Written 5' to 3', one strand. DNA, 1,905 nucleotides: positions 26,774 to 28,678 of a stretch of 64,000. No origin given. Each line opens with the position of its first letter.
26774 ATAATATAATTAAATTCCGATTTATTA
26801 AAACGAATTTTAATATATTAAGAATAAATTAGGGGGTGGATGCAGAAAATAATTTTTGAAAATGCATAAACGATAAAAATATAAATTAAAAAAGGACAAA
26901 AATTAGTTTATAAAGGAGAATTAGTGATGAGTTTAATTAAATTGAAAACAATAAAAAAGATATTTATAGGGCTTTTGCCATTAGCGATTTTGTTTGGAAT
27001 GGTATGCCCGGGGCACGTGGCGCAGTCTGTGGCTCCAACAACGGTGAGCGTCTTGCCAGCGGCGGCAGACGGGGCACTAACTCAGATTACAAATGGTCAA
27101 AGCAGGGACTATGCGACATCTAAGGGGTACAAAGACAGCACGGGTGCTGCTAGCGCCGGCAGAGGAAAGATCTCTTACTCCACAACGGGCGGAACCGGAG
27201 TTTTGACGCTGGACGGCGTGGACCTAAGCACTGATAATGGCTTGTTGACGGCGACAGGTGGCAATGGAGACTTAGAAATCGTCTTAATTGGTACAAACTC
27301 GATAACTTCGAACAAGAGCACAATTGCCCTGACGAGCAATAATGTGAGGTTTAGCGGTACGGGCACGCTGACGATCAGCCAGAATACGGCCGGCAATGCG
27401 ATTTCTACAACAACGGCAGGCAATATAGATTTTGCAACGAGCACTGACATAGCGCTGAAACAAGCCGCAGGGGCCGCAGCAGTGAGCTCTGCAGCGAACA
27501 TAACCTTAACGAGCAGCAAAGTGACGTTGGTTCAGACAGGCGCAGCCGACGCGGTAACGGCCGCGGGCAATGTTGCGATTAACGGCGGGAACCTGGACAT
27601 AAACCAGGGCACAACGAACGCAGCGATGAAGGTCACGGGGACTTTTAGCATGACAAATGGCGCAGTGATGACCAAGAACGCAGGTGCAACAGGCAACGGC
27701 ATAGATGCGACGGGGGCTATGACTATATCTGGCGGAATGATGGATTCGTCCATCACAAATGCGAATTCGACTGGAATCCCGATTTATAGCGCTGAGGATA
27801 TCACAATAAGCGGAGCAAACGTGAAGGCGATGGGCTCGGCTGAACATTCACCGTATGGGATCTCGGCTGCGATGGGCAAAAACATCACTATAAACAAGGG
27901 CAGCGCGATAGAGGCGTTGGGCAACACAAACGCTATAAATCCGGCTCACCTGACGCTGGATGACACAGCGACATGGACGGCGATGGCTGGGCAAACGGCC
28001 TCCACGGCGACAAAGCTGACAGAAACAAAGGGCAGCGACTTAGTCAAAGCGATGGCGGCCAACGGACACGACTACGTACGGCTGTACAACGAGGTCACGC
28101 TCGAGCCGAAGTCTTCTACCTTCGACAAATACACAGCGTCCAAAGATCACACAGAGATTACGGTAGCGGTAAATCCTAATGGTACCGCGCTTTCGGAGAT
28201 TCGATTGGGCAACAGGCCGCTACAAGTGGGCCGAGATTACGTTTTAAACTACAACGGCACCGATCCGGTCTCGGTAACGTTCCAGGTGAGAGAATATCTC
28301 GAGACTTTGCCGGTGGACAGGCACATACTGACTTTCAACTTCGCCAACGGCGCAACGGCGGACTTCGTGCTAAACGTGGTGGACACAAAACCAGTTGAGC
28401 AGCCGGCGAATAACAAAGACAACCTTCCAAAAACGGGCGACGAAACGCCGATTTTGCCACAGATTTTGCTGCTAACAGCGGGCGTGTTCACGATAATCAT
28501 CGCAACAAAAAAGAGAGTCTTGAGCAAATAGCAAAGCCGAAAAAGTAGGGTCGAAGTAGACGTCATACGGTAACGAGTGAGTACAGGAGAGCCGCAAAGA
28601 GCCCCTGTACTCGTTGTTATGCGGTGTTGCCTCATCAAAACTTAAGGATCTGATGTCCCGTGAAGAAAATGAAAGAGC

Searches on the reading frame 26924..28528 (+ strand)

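Call 38: search_protein_families(library=pfam, proteins=[window:26924-28528:+], max_evalue=0.00001)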
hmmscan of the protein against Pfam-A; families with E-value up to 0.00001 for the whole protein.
window:26924-28528:+ (535 aa): 1 family
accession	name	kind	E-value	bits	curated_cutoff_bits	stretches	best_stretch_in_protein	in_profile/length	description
PF03442.20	CBM_X2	-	1.5e-11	44.6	28.9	1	394-480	2-80/83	Carbohydrate binding domain X2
